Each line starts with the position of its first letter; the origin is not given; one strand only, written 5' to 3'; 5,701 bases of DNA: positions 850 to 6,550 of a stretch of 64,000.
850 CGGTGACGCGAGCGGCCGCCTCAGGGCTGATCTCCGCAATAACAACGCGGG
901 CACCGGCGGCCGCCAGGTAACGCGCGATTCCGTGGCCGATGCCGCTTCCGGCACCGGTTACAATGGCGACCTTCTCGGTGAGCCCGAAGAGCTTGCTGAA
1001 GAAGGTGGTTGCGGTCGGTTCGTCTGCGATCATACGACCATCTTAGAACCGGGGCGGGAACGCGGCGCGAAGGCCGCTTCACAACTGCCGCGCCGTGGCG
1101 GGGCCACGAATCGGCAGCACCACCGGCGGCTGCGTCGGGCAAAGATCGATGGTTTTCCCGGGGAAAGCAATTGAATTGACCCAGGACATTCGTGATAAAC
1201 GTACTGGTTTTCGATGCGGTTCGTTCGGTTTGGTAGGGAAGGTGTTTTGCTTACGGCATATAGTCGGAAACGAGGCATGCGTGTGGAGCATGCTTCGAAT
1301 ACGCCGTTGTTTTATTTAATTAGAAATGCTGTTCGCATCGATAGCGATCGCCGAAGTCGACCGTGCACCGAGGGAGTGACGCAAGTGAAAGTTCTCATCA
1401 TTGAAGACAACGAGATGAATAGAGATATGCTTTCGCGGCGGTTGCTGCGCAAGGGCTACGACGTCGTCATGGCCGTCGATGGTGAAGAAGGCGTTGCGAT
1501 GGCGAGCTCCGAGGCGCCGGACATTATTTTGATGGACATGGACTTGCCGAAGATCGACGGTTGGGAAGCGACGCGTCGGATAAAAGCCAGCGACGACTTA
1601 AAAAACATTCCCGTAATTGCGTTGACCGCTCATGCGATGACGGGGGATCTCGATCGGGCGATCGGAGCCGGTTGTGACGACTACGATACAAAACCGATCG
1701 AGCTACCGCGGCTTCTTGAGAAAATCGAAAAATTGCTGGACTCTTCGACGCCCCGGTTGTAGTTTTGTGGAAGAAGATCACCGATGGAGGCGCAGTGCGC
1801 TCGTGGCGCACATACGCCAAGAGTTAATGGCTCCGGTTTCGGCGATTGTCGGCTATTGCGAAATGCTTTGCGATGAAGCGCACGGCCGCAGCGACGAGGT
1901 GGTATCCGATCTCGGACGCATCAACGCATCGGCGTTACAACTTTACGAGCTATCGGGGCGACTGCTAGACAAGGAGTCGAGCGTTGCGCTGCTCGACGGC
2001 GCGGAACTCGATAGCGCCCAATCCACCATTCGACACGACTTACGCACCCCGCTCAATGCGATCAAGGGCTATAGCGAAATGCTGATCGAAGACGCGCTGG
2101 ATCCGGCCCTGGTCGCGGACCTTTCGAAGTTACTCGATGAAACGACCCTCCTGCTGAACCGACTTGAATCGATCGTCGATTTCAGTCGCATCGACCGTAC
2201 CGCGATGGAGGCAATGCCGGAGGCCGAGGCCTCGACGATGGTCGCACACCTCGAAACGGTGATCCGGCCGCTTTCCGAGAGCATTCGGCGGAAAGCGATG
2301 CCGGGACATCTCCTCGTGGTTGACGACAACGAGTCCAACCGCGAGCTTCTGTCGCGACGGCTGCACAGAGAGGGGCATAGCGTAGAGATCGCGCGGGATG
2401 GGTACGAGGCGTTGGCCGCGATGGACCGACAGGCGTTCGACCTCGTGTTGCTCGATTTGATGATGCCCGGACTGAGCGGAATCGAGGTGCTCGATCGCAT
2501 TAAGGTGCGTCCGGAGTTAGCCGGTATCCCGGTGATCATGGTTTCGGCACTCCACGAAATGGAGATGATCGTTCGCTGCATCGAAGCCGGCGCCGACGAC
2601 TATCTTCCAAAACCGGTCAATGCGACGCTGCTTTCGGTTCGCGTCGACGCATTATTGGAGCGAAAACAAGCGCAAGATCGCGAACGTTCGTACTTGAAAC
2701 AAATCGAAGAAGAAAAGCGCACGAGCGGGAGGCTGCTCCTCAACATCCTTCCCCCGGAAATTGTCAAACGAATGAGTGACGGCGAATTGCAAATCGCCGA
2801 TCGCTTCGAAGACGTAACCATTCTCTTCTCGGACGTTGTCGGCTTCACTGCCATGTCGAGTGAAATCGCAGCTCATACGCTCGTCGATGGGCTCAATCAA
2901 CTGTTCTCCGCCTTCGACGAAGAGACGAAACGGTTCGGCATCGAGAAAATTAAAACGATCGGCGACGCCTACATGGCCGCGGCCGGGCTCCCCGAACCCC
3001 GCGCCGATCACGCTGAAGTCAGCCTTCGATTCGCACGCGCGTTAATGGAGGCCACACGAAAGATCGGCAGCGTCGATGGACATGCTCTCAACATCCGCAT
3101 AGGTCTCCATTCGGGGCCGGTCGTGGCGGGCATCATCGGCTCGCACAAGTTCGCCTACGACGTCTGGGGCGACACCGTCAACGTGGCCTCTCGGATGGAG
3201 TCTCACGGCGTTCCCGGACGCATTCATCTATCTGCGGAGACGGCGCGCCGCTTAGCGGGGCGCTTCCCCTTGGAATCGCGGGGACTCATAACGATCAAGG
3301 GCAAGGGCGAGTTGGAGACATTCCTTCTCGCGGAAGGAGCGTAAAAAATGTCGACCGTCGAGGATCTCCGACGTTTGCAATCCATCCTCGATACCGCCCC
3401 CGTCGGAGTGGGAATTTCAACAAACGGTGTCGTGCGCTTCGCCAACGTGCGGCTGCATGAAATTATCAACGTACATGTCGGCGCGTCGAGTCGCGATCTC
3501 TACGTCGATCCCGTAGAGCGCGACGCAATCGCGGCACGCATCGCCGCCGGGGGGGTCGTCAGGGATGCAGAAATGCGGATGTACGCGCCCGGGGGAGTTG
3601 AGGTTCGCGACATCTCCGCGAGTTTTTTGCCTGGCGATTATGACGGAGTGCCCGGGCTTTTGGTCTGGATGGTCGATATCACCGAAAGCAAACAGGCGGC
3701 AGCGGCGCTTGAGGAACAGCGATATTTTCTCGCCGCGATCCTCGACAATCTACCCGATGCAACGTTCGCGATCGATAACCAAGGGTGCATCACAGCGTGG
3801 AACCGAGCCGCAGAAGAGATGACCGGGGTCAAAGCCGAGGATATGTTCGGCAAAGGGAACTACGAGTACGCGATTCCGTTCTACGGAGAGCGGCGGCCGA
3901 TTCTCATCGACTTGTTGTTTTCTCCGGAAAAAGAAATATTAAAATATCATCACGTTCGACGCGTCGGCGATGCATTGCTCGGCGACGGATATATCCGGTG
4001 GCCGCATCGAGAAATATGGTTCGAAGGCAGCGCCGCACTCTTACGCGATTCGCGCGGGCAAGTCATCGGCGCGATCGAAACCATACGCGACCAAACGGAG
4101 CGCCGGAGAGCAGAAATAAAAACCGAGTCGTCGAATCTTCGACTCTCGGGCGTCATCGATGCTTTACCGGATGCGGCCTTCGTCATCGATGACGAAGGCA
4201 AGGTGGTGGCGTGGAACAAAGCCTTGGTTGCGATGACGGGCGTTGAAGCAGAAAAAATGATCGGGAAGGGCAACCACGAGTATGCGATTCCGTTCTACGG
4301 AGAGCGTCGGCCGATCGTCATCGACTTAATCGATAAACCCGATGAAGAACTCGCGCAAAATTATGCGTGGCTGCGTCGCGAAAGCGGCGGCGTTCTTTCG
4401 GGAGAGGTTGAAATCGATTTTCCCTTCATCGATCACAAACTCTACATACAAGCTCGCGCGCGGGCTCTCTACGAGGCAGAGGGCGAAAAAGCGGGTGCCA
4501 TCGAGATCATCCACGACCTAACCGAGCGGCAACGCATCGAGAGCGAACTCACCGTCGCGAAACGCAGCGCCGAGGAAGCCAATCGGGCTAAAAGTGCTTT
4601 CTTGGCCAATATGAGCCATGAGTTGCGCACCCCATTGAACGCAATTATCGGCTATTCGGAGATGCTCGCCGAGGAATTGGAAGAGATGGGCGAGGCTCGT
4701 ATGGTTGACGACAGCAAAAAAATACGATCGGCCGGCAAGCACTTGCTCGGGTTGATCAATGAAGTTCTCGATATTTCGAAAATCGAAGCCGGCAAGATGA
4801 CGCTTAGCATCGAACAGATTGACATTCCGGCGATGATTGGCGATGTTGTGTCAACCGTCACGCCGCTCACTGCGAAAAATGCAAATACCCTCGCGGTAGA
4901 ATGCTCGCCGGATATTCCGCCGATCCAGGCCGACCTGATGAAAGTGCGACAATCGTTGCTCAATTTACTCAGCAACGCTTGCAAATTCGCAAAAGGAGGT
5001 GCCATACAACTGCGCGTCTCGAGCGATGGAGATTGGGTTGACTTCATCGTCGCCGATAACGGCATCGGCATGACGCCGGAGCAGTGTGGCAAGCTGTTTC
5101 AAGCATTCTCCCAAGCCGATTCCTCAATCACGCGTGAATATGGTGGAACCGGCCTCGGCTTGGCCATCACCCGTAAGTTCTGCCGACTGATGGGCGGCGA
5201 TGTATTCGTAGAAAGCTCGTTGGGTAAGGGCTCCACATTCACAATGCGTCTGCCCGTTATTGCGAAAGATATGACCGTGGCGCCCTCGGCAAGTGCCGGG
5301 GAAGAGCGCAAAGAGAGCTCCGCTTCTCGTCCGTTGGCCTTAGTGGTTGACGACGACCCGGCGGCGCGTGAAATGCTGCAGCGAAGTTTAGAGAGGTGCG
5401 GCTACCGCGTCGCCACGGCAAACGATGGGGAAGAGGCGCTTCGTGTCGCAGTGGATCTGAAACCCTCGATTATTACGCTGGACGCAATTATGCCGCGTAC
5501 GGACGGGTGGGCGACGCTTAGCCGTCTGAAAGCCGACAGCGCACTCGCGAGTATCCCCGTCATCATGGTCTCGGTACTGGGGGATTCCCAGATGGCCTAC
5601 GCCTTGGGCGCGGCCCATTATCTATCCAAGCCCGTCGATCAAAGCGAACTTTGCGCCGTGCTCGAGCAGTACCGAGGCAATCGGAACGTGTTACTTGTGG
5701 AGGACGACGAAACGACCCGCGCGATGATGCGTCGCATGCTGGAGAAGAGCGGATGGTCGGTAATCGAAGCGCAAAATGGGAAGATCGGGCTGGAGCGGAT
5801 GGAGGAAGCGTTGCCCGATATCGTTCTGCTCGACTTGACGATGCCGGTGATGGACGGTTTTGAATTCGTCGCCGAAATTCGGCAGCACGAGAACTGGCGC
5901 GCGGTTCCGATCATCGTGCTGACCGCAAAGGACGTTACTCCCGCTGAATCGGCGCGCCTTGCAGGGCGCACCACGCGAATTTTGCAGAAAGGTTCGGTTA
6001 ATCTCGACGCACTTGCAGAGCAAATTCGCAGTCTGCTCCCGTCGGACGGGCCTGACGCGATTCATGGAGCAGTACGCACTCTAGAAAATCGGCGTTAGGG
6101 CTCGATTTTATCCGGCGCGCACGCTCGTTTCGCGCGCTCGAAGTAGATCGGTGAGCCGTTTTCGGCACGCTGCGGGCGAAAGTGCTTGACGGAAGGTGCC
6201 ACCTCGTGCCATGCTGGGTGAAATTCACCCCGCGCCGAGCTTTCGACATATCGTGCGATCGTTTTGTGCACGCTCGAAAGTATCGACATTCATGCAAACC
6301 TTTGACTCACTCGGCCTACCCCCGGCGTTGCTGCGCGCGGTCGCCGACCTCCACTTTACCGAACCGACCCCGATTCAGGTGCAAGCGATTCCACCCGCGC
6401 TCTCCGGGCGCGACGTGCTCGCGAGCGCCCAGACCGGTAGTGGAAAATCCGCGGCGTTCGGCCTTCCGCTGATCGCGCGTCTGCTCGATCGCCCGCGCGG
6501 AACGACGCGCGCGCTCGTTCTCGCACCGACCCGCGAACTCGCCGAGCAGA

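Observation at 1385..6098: Three-gene phosphorelay operon whose output is a class III adenylate cyclase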

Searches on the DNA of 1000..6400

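Call 68: search_rna_families(source=window, start=1000, end=6400, threshold=evalue, max_evalue=1)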
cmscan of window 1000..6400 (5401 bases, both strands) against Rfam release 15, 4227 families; matches with E-value up to 1: 0.
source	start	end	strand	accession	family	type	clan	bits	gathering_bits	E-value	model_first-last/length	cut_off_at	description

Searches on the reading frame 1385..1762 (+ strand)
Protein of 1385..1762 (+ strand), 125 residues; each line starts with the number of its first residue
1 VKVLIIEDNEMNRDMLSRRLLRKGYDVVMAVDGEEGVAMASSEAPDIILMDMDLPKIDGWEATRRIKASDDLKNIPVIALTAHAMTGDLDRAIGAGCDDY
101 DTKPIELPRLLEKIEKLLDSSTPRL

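Call 3: search_protein_families(library=pfam, proteins=[window:1385-1762:+], max_evalue=0.01)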
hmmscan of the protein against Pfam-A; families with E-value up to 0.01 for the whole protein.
window:1385-1762:+ (125 aa): 2 families
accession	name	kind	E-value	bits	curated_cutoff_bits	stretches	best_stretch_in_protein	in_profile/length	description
PF00072.30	Response_reg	-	1.3e-26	93.4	30.2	1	3-115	1-111/111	Response regulator receiver domain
PF20161.5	VpsR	-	0.0027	17.9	23.7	1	14-114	21-120/121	VpsR domain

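Call 7: search_protein_families(library=ncbifam, proteins=[window:1385-1762:+], max_evalue=0.001)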
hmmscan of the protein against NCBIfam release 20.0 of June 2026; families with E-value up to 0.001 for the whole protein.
window:1385-1762:+ (125 aa): 95 families (the best 25 are shown)
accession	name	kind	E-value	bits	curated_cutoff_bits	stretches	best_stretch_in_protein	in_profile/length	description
NF007135.0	PRK09581.1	equivalog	7e-26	91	474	1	2-117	4-119/457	PleD family two-component system response regulator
NF008318.0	PRK11107.1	equivalog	5.5e-25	87.6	890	1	1-116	668-783/920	two-component sensor histidine kinase BarA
TIGR02154.1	PhoB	equivalog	3.6e-24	85.3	296.2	1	2-123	4-125/226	phosphate regulon transcriptional regulator PhoB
NF011874.0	PRK15347.1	equivalog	1.7e-23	82.6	852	1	1-115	691-807/921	two component system sensor kinase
NF038297.2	hybrid_HK_HrmK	equivalog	1.1e-22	80.5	725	1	2-116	492-606/607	hybrid histidine kinase/response regulator HrmK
NF041733.1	resp_reg_CseB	equivalog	6.6e-22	78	350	1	2-119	2-116/228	two-component system response regulator CseB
TIGR01387.1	cztR_silR_copR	subfamily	1.7e-21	76.9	279.2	1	3-121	1-117/218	heavy metal response regulator transcription factor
NF045944.1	ResRegRpaBCyano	equivalog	9.1e-21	74.3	330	1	4-118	1-112/229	response regulator transcription factor RpaB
NF008099.0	PRK10841.1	equivalog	2.2e-20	72.1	920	1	1-114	825-936/949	two-component system sensor histidine kinase RcsC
NF040689.1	MtrAB_MtrA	equivalog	5.4e-20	71.7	300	1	3-118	1-113/219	MtrAB system response regulator MtrA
NF051850.1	RespRegRprY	equivalog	2.7e-19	69.5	370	1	1-118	5-120/234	response regulator transcription factor RprY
NF033120.0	vanR_FM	exception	4.2e-19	69.1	460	1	2-107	5-107/231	vancomycin resistance response regulator transcription factor, VanR-F/VanR-M family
TIGR02956.1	TMAO_torS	equivalog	4.3e-19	68.1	676.5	1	2-121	703-823/967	TMAO reductase system sensor histidine kinase/response regulator TorS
NF041367.1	CheY_Halo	equivalog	7e-19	68.3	200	1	3-117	1-113/114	chemotaxis protein CheY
NF040534.1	resp_reg_YycF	equivalog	8.5e-19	67.7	340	1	2-114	2-111/231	response regulator YycF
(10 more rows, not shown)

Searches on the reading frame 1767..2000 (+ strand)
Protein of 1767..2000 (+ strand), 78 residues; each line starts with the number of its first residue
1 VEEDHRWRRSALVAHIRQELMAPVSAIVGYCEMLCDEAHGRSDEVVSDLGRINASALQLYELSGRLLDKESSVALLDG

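Call 6: search_protein_families(library=pfam, proteins=[window:1767-2000:+], max_evalue=1)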
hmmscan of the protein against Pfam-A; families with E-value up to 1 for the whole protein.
seq(78 aa): 2 families
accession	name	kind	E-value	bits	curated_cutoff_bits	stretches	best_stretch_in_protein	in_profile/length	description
PF00512.31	HisKA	-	2.8e-07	30.9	26.9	1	9-68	2-59/66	His Kinase A (phospho-acceptor) domain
PF10506.14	USHBP1_PDZ-bd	-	0.074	13.7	24.5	1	36-65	21-53/65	Harmonin-binding protein USHBP1, PDZ-binding domain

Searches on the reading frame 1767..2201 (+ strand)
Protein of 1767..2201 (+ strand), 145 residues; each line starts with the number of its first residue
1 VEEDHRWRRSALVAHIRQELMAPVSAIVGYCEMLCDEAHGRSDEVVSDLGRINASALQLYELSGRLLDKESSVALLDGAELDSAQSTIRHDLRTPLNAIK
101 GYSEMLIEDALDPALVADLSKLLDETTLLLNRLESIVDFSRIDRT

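Call 38: predict_structure(alignment_id=A3)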
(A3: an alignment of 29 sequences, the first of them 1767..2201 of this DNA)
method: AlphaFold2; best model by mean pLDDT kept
length: 145 residues; sequences in the alignment: 29
mean_pLDDT: 89.8   pTM: 0.83
mean pLDDT of the five models: 89.8, 87.8, 87.6, 87.6, 85.6
residues with pLDDT >= 90: 99; 70-90: 35; 50-70: 10; < 50: 1
segments of 3 or more residues with pLDDT < 50: none
pLDDT, mean of each block of 10 residues (from residue 1): 77 91 96 93 94 98 86 70 90 98 94 93 97 92 65
secondary structure, 60 per line:
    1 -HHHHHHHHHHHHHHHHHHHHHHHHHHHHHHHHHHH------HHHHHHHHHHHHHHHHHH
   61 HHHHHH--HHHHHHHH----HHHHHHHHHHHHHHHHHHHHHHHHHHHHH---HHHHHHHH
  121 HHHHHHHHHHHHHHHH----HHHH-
elements in order: H2-36 H43-66 H69-76 H81-109 H113-136 H141-144
